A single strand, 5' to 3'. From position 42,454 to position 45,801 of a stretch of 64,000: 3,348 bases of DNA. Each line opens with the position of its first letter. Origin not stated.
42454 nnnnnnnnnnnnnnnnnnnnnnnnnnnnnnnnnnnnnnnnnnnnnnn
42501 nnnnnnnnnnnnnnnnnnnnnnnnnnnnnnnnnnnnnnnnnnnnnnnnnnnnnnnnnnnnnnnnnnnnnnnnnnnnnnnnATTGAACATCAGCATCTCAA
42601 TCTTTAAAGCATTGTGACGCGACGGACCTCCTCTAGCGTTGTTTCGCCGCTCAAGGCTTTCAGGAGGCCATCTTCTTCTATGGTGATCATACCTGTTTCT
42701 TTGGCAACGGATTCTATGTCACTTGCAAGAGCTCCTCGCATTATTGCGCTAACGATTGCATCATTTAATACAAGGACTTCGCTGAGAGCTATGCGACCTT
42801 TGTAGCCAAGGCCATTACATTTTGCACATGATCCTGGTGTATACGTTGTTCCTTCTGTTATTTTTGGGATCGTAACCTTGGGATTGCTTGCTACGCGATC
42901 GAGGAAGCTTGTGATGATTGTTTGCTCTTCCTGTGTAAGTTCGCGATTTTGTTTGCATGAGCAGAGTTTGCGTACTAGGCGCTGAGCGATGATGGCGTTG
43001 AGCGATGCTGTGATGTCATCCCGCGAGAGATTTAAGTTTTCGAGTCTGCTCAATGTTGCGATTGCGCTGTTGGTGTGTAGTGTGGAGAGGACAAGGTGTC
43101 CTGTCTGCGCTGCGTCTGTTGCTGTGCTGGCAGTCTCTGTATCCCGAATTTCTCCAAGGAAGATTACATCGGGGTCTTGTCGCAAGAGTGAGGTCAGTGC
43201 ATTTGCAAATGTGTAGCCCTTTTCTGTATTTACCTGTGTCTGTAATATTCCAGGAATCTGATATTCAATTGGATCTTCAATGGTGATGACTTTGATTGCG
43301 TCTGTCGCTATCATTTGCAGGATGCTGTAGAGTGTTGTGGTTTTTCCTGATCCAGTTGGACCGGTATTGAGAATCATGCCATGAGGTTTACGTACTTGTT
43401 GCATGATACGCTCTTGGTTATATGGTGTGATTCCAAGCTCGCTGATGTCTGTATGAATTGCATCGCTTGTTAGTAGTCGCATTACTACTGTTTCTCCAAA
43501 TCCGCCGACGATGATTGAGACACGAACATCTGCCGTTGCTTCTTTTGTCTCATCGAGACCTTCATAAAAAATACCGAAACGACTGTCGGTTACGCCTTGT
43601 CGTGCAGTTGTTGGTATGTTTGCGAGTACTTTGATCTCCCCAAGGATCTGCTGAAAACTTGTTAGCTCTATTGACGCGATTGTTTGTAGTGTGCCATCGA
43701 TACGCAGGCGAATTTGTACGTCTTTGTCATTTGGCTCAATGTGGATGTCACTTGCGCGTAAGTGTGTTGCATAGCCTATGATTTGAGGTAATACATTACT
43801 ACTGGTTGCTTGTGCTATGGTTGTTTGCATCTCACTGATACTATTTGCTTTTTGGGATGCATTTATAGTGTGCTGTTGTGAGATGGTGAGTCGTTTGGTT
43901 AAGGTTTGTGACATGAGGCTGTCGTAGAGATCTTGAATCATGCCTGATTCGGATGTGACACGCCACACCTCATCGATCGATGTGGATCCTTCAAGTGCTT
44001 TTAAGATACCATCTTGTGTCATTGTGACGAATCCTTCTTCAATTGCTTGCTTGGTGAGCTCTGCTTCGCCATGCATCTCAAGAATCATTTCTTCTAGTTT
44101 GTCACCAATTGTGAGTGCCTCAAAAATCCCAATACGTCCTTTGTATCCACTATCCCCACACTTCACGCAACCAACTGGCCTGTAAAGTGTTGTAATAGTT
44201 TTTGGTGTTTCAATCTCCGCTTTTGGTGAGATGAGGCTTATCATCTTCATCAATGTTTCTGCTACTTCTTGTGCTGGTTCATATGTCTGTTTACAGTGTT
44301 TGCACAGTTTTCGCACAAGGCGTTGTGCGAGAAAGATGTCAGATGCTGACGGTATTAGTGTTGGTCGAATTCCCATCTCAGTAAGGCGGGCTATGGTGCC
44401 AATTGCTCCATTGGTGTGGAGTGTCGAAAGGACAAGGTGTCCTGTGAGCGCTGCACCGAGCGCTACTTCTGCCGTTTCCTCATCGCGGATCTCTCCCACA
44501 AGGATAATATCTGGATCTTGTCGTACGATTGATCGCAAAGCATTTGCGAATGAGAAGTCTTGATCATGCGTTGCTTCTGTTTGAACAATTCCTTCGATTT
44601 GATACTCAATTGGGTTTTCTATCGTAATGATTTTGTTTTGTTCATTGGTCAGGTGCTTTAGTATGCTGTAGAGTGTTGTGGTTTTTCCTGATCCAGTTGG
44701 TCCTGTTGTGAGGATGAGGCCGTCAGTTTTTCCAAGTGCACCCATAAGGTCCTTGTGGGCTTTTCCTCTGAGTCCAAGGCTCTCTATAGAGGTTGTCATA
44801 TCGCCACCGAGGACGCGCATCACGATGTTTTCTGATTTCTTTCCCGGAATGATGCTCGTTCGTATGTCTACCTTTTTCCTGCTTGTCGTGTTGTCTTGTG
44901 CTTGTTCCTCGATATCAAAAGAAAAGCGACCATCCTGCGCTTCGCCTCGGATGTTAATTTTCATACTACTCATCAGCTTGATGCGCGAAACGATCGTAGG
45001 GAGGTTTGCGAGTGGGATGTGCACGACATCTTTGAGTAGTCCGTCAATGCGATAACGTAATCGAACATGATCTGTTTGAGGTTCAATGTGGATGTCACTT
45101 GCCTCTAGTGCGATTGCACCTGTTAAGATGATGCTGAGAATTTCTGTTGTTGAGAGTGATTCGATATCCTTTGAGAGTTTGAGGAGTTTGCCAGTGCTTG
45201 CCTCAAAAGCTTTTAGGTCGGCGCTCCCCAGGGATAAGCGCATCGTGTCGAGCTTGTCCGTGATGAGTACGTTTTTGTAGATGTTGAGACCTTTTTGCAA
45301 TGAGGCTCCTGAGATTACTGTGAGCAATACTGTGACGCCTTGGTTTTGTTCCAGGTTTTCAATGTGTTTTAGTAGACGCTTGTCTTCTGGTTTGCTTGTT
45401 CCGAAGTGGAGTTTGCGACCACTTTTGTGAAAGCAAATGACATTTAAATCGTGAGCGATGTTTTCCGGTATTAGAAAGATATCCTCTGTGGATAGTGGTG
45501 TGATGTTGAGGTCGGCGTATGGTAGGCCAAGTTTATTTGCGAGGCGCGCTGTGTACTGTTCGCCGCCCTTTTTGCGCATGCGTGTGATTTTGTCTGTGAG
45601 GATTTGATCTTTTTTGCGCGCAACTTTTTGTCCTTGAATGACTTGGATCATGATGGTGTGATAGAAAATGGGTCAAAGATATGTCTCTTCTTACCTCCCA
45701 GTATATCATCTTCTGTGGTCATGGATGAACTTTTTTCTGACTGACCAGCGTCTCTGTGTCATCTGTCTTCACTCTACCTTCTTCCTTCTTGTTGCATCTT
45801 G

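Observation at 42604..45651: Covalently duplicated PilB/GspE-type ATPase encoded as an orphan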

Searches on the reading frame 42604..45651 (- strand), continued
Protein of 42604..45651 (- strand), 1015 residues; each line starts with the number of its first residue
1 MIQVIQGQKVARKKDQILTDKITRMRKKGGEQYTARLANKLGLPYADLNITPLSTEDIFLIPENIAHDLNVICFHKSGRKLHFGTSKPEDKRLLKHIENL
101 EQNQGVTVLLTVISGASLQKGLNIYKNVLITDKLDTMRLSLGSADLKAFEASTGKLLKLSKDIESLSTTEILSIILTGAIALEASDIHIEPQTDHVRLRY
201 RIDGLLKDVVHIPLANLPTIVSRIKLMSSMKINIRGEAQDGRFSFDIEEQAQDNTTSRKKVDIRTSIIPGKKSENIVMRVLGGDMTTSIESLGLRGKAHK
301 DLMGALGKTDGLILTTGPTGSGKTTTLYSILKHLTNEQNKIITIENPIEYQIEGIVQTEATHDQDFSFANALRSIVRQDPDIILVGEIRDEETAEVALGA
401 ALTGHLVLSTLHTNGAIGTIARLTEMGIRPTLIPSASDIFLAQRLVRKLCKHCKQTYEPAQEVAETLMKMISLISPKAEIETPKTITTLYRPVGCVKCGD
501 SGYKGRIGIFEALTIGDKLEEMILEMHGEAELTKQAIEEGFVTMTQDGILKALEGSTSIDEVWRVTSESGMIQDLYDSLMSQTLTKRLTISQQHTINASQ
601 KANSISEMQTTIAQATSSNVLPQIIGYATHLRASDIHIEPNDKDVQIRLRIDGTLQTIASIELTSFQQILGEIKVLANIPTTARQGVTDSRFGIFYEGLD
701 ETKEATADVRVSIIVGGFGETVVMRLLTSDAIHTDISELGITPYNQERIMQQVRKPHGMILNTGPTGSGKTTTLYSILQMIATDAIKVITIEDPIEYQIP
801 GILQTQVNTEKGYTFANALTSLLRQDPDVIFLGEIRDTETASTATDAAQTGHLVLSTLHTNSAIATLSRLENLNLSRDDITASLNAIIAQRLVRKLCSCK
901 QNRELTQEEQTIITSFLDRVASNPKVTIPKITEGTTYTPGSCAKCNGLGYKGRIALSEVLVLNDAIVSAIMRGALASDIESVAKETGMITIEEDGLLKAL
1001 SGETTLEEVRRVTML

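Call 71: search_protein_families(library=ncbifam, proteins=[L089:8160-9908:+], max_evalue=0.1)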
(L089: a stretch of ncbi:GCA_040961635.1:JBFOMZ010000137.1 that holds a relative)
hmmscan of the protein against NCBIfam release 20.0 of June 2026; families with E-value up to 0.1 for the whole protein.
L089:8160-9908:+ (582 aa): 40 families (the best 25 are shown)
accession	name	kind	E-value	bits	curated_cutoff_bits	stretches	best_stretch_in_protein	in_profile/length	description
TIGR02538.1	type_IV_pilB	equivalog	2.6e-177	590.9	675.65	1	8-581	2-563/564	type IV-A pilus assembly ATPase PilB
TIGR02533.1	type_II_gspE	equivalog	4.2e-169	563.3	630.25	1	80-580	4-486/486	type II secretion system ATPase GspE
NF007755.0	PRK10436.1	equivalog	3.5e-143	477.6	617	1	84-580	13-459/465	type II secretion system protein GspE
NF053534.1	T4PilAsmATPsTfpB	equivalog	4.5e-132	441.4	850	1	74-580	91-582/584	type IV pilus assembly ATPase TfpB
NF041000.1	ATPase_ComGA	equivalog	2.6e-76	256.1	300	1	184-449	2-266/267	competence type IV pilus ATPase ComGA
TIGR01420.1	pilT_fam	subfamily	6.3e-53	180.2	319.1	1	183-485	3-308/343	PilT/PilU family type 4a pilus ATPase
TIGR02525.1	plasmid_TraJ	equivalog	6.4e-27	94.5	368.3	1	290-430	131-274/372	plasmid transfer ATPase TraJ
TIGR02524.1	dot_icm_DotB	equivalog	2.1e-21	76.5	463.3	1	182-449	6-286/358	Dot/Icm type IV secretion system ATPase DotB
NF058587.1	archaellum_moto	equivalog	2.5e-16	59.5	550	1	315-426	278-394/527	archaellum flagellar ATPase motor FlaI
TIGR02782.1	TrbB_P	equivalog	1.2e-14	54.3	304.55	1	313-431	137-258/303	P-type conjugative transfer ATPase TrbB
TIGR02788.1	VirB11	equivalog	4.3e-14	52.2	249.95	1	314-429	146-266/308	P-type DNA transfer ATPase VirB11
NF010469.0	PRK13894.1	subfamily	1.6e-13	50.7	508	1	303-425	141-264/320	conjugal transfer ATPase TrbB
TIGR03819.1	heli_sec_ATPase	hypoth_equivalog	5.9e-13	48.7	373.15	1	230-434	99-306/340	TadA family conjugal transfer-associated ATPase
NF010407.0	PRK13833.1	subfamily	2.8e-12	46.7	499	1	314-431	146-265/323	conjugal transfer protein TrbB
NF053672.1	bindosome_BasE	exception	4.9e-10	38.7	1000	1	315-454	273-416/512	bindosome assembly system ATPase subunit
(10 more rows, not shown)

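Call 74: find_encoding_contigs(protein=P0433, flank=10000, max_places=1)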
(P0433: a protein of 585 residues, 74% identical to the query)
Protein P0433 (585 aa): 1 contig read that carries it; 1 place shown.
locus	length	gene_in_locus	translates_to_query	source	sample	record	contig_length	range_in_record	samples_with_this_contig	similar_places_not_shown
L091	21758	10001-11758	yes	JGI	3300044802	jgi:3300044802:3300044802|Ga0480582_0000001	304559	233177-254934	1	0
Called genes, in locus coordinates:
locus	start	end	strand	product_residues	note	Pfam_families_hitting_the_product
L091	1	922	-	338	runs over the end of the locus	-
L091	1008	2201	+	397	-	PF13439:Glyco_transf_4, PF20706:GT4-conflict (weak), PF00534:Glycos_transf_1, PF13692:Glyco_trans_1_4, PF13524:Glyco_trans_1_2 (weak)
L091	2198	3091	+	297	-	PF13177:DNA_pol3_delta2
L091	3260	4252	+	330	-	PF08478:POTRA_1 (weak)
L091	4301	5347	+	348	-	PF01926:MMR_HSR1, PF02421:FeoB_N, PF06071:YchF-GTPase_C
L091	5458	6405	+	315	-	-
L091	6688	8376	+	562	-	PF00118:Cpn60_TCP1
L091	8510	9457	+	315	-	PF00512:HisKA, PF02518:HATPase_c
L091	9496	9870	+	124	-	PF00072:Response_reg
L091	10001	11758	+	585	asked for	PF05157:MshEN, PF00437:T2SSE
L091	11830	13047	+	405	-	PF28597:T2SSF_N, PF00482:T2SSF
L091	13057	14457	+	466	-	PF13620:CarboxypepD_reg (weak), PF17210:SdrD_B (faint), PF17802:SpaA (faint), PF13620:CarboxypepD_reg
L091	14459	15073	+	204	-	-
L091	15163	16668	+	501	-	PF14341:PilX_N (weak)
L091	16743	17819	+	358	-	PF11104:PilM_2, PF14450:FtsA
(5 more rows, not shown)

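Call 75: find_encoding_contigs(protein=P0041, flank=10000, max_places=1)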
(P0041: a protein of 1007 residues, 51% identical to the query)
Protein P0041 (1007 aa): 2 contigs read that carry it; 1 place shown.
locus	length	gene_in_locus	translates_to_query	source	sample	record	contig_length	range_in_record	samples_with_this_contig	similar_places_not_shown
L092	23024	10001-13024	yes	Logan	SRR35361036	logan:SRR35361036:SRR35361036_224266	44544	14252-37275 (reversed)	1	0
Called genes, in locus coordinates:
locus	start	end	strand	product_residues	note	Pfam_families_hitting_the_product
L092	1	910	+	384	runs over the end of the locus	PF00712:DNA_pol3_beta, PF02767:DNA_pol3_beta_2, PF02768:DNA_pol3_beta_3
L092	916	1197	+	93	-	PF05258:DciA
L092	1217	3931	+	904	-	PF02739:5_3_exonuc_N, PF01367:5_3_exonuc, PF01612:DNA_pol_A_exo1 (weak), PF22619:DNA_polI_exo1, PF00476:DNA_pol_A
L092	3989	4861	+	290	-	PF01149:Fapy_DNA_glyco, PF05833:NFACT_N (weak), PF06831:H2TH, PF06827:zf-FPG_IleRS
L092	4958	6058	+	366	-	PF11258:DUF3048, PF17479:DUF3048_C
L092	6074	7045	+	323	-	PF06144:DNA_pol3_delta, PF21694:DNA_pol3_delta_C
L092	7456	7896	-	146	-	PF02367:TsaE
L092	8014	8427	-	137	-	-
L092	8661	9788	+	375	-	PF01368:DHH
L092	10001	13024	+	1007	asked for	PF00437:T2SSE, PF25199:nSTAND_NTPase5 (faint), PF00005:ABC_tran (faint), PF03215:Rad17 (faint), PF04851:ResIII (faint), PF12775:AAA_7 (faint), PF13173:AAA_14 (faint), PF00437:T2SSE, +4 more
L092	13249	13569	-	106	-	-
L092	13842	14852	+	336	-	PF06068:TIP49 (faint), PF05496:RuvB_N, PF00004:AAA, PF07728:AAA_5, PF17864:AAA_lid_4, PF05491:WHD_RuvB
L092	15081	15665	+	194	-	PF03703:bPH_2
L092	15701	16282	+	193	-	PF01936:NYN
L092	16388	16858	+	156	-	-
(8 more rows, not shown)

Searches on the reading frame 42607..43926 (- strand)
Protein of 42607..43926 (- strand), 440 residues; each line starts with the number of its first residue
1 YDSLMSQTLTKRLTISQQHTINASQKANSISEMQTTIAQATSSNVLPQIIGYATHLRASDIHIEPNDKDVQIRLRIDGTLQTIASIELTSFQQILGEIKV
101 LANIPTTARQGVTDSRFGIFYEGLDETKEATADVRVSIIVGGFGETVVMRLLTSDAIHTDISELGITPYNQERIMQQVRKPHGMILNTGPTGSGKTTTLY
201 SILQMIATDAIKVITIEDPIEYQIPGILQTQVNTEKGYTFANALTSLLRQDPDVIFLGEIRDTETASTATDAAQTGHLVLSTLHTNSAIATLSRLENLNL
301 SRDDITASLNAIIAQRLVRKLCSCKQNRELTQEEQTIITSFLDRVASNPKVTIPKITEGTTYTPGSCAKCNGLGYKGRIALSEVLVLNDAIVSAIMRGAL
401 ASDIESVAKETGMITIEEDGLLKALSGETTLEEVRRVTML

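Call 34: search_protein_representatives(protein=window:42607-43926:-)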
Query: 440 residues. Proteins with E-value up to 0.001 (for the whole library): 48464; up to 1e-10: 30617; up to 1e-30: 13285. The best 150 are listed.
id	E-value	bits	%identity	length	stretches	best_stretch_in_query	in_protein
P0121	4.1e-210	714.3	45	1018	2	1-438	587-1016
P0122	6.0e-205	697.3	46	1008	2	37-438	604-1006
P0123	2.5e-198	675.5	44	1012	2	1-438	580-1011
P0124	1.9e-197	672.6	44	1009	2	22-437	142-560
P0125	6.8e-189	644.5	42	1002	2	32-437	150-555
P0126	3.1e-187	639.0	43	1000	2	42-437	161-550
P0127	4.8e-181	618.6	42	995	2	11-438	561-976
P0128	4.0e-180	615.6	43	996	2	39-437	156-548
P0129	5.9e-176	601.9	41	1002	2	13-437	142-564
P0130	5.5e-174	595.4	42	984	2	3-429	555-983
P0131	1.6e-170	584.0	41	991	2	53-437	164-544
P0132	6.4e-168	575.4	41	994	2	41-437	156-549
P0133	3.3e-156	536.9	40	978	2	31-437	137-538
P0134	7.3e-131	453.4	44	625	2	32-438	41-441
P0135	8.9e-125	433.4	37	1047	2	47-437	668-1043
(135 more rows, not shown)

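Call 72: search_protein_families(library=pfam, proteins=[window:42607-43926:-], max_evalue=0.00001)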
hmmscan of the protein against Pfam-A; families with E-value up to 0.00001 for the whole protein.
window:42607-43926:- (440 aa): 1 family
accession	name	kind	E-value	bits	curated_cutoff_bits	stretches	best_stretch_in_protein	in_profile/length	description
PF00437.27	T2SSE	-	6e-107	357.9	24.9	1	44-436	10-370/370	Type II/IV secretion system protein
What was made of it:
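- Checked: Each covers profile positions 10-370 of 370 (call 72).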

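Call 94: search_solved_structures(query=window:42607-43926:-, max_evalue=1e-80, show_alignments=3)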
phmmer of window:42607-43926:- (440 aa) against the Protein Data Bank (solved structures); distinct sequences matched with E-value up to 1e-80: 5.
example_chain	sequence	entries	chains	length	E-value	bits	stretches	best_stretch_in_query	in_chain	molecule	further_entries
5oiu_A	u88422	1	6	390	2.9e-89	303.3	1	42-436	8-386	Type IV pilus assembly protein PilF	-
5it5_F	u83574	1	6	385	4.8e-89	302.6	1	45-436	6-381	ATP binding motif-containing protein PilF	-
6ejf_A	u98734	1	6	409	5.9e-89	302.3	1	45-436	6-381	Type IV pilus assembly protein PilF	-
6f8l_G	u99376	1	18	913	1.5e-88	300.9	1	39-436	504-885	Type IV pilus assembly protein PilF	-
3jc8_Ba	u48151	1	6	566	8e-81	275.5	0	26-434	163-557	Type IV-A pilus assembly ATPase PilB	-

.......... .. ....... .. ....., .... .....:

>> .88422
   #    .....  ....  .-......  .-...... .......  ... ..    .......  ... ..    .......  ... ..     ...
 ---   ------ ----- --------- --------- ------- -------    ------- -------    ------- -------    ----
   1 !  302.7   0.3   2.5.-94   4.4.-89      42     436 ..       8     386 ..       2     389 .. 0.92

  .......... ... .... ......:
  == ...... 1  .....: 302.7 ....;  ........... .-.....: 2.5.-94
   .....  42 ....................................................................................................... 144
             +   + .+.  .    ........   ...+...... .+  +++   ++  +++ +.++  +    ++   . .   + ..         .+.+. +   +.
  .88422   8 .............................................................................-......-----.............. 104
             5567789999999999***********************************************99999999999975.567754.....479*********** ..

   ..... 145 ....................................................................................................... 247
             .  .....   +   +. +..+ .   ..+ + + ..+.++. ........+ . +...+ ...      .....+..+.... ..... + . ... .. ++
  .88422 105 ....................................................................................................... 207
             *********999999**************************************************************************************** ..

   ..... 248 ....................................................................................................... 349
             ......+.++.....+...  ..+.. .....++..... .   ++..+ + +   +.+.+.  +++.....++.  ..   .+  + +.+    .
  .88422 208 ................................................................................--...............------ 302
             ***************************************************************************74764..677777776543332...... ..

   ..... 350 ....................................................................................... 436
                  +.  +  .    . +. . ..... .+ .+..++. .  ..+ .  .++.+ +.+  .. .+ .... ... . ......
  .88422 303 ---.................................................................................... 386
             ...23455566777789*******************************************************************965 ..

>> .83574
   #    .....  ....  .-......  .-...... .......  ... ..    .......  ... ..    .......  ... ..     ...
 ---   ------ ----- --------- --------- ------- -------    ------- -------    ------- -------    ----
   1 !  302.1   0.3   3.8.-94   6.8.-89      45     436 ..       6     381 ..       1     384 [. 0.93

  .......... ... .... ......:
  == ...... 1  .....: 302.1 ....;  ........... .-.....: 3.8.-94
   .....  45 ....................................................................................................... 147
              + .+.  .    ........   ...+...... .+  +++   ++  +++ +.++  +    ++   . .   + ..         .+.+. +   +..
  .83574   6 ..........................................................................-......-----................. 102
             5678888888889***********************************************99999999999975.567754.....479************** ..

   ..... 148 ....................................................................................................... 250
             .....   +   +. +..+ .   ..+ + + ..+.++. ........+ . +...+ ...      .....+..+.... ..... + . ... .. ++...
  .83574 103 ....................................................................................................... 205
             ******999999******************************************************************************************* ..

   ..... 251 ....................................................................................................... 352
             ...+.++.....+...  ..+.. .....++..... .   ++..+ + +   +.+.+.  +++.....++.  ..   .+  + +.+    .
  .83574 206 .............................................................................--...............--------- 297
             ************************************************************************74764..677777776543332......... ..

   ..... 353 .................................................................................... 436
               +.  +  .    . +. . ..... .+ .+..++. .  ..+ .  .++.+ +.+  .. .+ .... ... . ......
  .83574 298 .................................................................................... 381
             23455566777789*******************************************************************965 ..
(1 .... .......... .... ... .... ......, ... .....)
